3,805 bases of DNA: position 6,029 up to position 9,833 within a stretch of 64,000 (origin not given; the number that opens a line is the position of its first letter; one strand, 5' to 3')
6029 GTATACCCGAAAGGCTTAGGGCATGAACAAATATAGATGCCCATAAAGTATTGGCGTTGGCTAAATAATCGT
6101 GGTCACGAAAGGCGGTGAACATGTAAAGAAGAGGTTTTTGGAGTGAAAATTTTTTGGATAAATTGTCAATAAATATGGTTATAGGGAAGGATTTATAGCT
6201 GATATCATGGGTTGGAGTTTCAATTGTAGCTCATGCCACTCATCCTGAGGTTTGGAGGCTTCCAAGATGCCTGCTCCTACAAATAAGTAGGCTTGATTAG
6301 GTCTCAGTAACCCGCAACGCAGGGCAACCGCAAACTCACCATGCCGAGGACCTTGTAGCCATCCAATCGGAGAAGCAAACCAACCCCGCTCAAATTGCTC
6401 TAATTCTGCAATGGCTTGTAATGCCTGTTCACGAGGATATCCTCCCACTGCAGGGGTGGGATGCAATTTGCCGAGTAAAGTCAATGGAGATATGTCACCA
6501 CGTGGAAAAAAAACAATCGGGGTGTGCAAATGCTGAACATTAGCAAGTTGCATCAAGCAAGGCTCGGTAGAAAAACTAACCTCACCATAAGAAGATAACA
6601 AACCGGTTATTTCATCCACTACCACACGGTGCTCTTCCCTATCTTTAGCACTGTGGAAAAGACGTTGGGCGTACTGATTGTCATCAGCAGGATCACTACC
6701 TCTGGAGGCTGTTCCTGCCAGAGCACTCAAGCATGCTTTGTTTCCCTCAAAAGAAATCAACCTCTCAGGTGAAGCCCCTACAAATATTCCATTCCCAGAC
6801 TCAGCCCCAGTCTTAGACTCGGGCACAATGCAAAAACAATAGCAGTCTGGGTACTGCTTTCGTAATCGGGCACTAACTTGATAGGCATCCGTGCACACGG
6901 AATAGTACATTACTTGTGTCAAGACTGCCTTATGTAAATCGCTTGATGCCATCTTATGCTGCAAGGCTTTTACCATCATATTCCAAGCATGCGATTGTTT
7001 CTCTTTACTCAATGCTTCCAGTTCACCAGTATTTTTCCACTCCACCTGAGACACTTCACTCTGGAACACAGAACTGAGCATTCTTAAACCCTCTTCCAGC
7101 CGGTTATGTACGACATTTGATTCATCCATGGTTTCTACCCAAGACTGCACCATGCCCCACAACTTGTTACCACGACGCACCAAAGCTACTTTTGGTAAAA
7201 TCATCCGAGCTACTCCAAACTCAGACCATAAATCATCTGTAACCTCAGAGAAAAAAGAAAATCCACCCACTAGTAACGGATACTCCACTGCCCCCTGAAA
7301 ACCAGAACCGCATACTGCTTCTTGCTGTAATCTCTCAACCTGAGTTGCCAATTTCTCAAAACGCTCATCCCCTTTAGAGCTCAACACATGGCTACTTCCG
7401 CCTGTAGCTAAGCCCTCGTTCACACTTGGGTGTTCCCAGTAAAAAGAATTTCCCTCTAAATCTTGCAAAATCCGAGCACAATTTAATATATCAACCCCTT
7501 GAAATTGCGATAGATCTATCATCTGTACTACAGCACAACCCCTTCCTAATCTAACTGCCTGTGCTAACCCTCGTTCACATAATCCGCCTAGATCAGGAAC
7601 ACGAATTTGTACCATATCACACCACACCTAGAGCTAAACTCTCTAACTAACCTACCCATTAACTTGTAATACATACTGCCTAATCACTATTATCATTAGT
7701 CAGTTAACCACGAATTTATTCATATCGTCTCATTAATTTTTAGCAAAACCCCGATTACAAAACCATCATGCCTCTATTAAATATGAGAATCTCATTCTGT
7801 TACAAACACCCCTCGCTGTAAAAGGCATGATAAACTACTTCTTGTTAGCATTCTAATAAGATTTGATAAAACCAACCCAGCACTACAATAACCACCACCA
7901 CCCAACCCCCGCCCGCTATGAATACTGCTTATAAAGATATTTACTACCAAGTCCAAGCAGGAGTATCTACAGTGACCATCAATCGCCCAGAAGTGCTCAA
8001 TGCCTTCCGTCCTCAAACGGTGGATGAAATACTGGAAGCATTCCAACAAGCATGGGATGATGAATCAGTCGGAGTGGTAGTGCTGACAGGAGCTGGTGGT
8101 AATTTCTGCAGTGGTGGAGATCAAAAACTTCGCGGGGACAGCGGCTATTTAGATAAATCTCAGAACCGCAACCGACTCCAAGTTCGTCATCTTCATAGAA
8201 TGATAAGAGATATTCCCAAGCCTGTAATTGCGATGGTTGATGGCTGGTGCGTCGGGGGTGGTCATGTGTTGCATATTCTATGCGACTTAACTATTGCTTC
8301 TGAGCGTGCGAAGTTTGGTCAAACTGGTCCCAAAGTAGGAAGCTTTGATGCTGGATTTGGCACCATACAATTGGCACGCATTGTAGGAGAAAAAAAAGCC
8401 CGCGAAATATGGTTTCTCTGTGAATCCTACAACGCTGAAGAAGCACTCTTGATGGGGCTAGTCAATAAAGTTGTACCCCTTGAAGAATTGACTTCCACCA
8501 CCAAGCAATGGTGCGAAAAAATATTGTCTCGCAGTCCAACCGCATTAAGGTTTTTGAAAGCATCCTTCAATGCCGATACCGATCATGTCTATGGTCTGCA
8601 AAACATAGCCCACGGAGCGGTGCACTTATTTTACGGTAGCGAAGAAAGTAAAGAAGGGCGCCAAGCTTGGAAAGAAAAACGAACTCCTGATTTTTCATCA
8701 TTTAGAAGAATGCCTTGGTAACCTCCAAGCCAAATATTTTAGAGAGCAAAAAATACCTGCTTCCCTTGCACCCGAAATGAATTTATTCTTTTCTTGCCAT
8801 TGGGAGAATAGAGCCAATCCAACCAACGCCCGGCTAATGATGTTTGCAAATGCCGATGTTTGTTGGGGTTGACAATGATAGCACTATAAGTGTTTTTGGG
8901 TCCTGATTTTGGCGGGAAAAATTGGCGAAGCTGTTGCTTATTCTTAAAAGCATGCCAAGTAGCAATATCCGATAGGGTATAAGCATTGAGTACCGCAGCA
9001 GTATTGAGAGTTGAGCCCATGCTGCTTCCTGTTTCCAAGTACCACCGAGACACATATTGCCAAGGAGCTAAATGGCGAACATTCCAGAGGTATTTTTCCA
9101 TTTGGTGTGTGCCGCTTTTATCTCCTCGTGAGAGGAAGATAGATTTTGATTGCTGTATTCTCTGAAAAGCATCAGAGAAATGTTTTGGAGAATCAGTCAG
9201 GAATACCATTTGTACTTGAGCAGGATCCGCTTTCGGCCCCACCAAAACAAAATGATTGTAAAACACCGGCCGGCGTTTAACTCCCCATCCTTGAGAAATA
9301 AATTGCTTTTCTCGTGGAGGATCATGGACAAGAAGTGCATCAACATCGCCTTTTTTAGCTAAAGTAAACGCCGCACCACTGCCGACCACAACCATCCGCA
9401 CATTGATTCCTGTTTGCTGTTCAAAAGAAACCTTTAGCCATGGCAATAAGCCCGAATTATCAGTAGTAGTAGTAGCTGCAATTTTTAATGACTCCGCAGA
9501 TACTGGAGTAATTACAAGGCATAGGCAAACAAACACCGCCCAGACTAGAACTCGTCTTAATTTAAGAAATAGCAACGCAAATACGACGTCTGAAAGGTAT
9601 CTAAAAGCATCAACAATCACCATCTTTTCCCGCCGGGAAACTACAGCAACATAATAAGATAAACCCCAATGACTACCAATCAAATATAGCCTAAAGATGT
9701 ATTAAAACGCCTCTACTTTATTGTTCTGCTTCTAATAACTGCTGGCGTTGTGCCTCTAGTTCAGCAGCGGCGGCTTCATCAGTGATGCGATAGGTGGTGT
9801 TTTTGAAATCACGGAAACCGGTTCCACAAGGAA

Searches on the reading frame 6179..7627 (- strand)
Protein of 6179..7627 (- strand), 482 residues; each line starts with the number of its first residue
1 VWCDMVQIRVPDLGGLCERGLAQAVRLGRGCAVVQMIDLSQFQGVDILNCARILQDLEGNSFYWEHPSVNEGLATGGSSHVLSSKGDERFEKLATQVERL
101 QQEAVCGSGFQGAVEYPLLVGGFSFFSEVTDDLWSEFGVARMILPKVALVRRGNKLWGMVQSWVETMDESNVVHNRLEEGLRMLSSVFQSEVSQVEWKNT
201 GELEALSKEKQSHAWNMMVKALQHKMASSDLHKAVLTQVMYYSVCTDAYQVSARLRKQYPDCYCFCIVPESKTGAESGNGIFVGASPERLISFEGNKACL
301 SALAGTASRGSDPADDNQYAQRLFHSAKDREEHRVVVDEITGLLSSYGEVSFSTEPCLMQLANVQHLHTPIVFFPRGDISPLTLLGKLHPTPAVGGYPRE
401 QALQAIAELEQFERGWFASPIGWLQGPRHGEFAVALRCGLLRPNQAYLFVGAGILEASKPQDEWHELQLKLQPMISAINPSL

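Call 56: search_protein_families(library=pfam, proteins=[window:6179-7627:-], max_evalue=0.00001)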
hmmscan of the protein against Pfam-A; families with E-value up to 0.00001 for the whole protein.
window:6179-7627:- (482 aa): 1 family
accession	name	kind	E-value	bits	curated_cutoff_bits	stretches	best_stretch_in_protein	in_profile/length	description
PF00425.24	Chorismate_bind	-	9.4e-68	229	27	1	213-470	3-257/257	chorismate binding enzyme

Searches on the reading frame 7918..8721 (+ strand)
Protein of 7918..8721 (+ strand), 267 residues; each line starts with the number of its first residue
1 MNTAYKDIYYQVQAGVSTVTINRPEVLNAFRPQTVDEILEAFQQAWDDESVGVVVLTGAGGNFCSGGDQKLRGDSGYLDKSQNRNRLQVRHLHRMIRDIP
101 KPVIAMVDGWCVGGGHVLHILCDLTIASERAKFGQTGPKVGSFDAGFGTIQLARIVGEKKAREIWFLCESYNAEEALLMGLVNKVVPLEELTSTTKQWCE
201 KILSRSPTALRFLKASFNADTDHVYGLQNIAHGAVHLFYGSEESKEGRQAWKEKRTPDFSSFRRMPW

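Call 56: search_protein_families(library=pfam, proteins=[window:7918-8721:+], max_evalue=0.00001)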
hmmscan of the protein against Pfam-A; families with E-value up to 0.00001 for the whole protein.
window:7918-8721:+ (267 aa): 2 families
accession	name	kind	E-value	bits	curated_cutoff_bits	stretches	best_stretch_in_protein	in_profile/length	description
PF00378.25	ECH_1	-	2.8e-72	243.5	27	1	13-260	3-249/251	Enoyl-CoA hydratase/isomerase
PF16113.10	ECH_2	-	3.5e-24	86.4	27.2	1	17-202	2-188/335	Enoyl-CoA hydratase/isomerase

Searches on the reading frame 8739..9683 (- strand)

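Call 56: search_protein_families(library=pfam, proteins=[window:8739-9683:-], max_evalue=0.00001)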
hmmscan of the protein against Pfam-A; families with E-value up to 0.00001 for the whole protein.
window:8739-9683:- (314 aa): 4 families
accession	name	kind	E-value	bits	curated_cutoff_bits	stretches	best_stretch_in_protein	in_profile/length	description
PF12849.12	PBP_like_2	-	9.5e-33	114.5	27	1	68-294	13-266/267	PBP superfamily domain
PF13531.11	SBP_bac_11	-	7.1e-10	39.5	25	1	86-300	19-221/227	Bacterial extracellular solute-binding protein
PF01547.30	SBP_bac_1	-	6.9e-06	26.7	26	0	81-150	12-86/307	Bacterial extracellular solute-binding protein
PF03466.25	LysR_substrate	-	7.1e-06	26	28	0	64-154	6-89/209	LysR substrate binding domain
